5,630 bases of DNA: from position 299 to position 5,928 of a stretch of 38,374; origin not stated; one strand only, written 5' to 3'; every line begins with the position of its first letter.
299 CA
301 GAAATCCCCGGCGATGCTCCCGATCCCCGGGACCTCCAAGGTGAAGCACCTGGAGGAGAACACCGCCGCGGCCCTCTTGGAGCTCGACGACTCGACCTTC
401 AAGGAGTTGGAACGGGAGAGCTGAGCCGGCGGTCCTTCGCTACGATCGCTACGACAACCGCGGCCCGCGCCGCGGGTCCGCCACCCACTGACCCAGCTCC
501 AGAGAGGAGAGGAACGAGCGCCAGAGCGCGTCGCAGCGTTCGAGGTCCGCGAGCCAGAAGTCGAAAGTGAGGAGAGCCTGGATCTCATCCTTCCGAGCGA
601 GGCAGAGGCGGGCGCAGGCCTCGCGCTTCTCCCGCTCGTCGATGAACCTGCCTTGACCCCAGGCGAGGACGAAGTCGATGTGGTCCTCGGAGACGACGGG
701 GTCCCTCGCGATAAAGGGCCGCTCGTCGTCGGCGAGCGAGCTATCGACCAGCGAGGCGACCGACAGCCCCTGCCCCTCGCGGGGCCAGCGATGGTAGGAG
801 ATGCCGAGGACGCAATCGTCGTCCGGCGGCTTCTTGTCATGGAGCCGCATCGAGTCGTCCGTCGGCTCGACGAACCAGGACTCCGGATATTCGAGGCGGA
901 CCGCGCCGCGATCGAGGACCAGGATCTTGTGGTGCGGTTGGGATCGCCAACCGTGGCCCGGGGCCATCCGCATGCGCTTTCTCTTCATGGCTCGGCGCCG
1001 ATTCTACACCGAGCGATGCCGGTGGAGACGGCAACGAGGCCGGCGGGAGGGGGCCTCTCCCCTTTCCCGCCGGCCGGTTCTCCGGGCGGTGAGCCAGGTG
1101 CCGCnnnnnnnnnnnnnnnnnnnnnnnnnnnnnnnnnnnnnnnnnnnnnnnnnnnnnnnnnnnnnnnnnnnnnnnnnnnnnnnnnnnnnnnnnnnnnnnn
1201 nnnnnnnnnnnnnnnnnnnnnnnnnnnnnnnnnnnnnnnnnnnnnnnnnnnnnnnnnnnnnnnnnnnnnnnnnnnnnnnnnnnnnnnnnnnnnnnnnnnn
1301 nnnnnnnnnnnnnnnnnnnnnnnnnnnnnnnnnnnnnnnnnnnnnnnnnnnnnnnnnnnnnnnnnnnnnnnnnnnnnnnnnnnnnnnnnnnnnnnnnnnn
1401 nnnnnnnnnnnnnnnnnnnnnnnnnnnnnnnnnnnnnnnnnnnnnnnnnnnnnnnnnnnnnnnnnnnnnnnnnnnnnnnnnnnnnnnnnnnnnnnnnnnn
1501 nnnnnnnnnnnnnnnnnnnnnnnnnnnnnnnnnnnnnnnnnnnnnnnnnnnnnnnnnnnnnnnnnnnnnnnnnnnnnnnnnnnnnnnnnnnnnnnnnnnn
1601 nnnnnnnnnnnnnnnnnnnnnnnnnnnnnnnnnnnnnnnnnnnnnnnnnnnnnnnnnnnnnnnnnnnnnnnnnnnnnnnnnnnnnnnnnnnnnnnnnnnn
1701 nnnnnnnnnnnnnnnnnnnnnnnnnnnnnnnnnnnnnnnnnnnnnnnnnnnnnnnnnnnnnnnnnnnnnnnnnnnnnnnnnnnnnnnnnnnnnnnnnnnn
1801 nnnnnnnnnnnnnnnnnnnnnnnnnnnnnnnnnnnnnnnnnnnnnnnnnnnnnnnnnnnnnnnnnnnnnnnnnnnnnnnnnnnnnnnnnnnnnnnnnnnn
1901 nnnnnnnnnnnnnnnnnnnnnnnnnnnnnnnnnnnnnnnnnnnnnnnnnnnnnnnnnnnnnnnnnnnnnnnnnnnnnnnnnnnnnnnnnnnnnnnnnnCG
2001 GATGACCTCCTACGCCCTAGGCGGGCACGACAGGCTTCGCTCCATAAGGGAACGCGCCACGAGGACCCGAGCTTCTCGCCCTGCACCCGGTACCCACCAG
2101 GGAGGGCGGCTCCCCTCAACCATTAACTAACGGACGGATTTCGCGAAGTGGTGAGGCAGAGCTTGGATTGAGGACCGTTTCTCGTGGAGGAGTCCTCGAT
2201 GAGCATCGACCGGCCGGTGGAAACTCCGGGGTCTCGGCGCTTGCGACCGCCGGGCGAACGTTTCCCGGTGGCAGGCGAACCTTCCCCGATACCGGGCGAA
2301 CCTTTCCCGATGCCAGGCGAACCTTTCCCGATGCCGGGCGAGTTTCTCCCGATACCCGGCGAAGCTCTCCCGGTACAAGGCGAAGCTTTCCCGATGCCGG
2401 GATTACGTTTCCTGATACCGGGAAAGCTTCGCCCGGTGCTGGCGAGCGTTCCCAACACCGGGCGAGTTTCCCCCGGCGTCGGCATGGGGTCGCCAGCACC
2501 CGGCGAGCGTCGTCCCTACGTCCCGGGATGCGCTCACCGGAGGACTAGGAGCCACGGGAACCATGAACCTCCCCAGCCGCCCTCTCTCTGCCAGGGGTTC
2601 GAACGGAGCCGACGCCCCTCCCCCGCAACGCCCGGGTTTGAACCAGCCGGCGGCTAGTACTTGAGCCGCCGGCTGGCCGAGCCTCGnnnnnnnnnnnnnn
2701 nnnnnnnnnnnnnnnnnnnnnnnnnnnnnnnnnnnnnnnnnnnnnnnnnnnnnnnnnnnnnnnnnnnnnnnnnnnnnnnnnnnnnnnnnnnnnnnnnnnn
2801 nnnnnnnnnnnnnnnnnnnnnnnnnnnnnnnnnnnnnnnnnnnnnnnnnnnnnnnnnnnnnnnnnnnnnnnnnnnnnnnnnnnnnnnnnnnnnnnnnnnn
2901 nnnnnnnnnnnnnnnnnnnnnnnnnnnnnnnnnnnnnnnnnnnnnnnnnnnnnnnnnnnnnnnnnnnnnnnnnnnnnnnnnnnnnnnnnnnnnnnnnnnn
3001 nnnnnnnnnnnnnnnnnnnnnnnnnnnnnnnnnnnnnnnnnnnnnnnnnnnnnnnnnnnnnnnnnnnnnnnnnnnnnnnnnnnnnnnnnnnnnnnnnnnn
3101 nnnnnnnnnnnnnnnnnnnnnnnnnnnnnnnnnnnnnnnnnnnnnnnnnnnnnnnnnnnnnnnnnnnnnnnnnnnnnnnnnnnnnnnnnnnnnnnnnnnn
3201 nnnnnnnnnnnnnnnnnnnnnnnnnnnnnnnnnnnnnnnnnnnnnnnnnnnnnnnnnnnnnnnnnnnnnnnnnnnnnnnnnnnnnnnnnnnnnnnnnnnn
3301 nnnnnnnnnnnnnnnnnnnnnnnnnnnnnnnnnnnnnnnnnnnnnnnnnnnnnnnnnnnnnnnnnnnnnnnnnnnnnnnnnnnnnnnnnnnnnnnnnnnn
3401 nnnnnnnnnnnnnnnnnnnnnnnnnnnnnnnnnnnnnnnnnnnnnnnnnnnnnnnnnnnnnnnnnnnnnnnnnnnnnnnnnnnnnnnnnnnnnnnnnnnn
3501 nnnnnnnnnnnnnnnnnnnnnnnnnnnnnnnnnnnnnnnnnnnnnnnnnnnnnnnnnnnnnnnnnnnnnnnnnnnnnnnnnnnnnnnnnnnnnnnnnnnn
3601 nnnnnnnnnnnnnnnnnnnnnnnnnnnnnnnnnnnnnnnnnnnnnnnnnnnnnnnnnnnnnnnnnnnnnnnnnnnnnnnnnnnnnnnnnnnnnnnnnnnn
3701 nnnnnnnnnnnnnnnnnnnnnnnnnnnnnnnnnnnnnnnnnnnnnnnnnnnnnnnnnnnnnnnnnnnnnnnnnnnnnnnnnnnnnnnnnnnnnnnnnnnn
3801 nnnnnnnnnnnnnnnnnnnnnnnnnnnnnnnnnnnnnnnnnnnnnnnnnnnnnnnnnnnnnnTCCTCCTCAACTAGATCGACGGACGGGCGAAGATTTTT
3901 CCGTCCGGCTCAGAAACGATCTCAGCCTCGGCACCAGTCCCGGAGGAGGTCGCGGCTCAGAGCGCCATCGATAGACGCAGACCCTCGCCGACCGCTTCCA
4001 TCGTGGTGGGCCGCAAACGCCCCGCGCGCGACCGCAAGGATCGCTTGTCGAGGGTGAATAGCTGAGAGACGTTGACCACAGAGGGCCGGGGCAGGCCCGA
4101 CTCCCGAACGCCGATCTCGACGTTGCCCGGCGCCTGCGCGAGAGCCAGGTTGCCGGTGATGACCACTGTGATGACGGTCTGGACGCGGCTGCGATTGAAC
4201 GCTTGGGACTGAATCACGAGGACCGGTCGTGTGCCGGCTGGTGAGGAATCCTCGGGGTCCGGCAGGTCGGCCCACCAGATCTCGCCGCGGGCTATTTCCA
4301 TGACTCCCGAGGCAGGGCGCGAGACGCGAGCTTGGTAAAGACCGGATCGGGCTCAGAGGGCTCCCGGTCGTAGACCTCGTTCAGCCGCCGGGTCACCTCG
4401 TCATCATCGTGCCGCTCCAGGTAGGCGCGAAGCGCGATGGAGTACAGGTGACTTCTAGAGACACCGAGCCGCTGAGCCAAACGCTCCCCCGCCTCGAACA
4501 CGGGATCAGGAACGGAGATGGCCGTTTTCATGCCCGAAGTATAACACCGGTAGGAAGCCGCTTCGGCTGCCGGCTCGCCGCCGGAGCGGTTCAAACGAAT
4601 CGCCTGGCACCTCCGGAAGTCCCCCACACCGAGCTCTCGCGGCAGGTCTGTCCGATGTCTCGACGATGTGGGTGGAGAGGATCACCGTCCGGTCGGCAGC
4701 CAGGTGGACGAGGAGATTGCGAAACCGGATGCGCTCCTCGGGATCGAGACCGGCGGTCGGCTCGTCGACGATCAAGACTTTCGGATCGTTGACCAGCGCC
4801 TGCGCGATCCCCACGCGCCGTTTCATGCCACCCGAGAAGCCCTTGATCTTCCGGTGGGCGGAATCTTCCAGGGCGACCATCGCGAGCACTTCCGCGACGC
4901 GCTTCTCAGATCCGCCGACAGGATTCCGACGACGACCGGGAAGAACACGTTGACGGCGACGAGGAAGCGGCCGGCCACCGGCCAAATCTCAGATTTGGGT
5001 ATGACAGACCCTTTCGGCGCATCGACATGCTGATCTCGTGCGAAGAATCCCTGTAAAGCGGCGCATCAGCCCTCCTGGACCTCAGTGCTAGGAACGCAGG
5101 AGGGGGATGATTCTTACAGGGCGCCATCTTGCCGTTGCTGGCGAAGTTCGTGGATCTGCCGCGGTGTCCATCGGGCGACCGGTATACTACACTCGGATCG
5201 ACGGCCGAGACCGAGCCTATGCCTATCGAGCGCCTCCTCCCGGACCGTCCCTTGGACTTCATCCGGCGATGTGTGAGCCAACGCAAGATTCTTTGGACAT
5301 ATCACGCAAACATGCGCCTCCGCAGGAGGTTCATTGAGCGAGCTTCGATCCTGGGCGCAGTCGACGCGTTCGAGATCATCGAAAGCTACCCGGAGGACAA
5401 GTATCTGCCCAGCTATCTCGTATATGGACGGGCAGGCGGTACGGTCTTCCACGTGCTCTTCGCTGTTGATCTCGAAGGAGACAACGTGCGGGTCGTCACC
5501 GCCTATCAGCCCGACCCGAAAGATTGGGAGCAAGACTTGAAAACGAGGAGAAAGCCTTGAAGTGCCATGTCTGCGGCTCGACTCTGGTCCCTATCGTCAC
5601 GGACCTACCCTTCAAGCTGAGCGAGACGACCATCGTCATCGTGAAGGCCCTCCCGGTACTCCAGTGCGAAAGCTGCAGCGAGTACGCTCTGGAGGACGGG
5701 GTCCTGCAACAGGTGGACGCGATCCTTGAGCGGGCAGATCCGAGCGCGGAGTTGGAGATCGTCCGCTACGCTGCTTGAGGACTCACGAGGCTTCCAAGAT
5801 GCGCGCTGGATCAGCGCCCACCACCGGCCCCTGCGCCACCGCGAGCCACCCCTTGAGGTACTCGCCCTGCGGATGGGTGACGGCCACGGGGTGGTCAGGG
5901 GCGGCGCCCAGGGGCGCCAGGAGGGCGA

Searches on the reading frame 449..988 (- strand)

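Call 8: search_protein_families(library=pfam, proteins=[window:449-988:-], max_evalue=0.001)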
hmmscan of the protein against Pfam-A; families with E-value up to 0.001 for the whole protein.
window:449-988:- (179 aa): 0 families

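Call 48: search_protein_families(library=ncbifam, proteins=[window:449-988:-], max_evalue=0.1)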
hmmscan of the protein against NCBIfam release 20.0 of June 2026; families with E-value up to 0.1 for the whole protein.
window:449-988:- (179 aa): 1 family
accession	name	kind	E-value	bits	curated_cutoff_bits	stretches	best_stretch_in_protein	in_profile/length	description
TIGR03931.1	T7SS_Rv3446c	hypoth_equivalog_domain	0.063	13.6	47.6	1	17-90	54-126/194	type VII secretion-associated protein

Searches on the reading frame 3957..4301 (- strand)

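Call 93: search_protein_families(library=pfam, proteins=[window:3957-4301:-], max_evalue=0.01)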
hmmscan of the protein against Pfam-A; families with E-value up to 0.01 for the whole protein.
window:3957-4301:- (114 aa): 1 family
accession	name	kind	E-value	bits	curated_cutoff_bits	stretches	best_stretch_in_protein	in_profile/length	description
PF02452.23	PemK_toxin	-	1.2e-25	90.3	23.1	1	5-111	2-108/109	PemK-like, MazF-like toxin of type II toxin-antitoxin system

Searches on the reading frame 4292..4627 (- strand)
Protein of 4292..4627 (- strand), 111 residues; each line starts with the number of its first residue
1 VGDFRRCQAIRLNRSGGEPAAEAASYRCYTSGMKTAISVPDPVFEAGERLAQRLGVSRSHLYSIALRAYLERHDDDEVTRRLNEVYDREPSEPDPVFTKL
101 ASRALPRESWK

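Call 93: search_protein_families(library=pfam, proteins=[window:4292-4627:-], max_evalue=0.01)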
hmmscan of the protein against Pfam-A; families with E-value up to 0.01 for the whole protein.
window:4292-4627:- (111 aa): 1 family
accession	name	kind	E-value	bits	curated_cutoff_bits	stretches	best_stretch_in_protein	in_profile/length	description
PF13384.12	HTH_23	-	0.001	19.2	24.6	0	49-71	22-43/50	Homeodomain-like domain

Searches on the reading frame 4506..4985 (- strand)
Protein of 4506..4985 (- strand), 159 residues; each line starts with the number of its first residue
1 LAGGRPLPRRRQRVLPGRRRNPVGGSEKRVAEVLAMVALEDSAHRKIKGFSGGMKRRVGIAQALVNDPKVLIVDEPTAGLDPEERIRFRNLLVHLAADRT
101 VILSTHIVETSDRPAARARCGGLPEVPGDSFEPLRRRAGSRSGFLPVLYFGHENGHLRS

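Call 8: search_protein_families(library=pfam, proteins=[window:4506-4985:-], max_evalue=0.001)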
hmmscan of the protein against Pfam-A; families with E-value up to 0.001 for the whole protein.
window:4506-4985:- (159 aa): 2 families
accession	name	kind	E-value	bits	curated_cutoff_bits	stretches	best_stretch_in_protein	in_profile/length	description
PF00005.33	ABC_tran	-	4.1e-13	50.5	25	1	25-78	80-137/137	ABC transporter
PF13304.12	AAA_21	-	3.7e-07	31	27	1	49-108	237-300/304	AAA domain, putative AbiEii toxin, Type IV TA system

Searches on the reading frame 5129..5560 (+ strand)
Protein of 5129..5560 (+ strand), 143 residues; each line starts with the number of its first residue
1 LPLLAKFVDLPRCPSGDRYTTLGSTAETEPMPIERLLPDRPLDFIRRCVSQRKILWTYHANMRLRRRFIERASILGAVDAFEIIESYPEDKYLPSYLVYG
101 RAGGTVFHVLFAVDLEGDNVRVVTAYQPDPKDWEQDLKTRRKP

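Call 93: search_protein_families(library=pfam, proteins=[window:5129-5560:+], max_evalue=0.01)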
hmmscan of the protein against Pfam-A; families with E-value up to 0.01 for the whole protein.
window:5129-5560:+ (143 aa): 1 family
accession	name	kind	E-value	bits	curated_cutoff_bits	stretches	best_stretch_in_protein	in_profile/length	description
PF14076.12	DUF4258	-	8e-16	58.5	25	1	56-126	1-70/71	Domain of unknown function (DUF4258)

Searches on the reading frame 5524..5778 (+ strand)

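Call 93: search_protein_families(library=pfam, proteins=[window:5524-5778:+], max_evalue=0.01)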
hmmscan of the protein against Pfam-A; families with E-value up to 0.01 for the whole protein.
window:5524-5778:+ (84 aa): 1 family
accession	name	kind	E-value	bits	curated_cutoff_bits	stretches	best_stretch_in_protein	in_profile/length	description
PF01667.23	Ribosomal_S27e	-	0.0078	16.3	24.5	0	34-53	15-34/55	Ribosomal protein S27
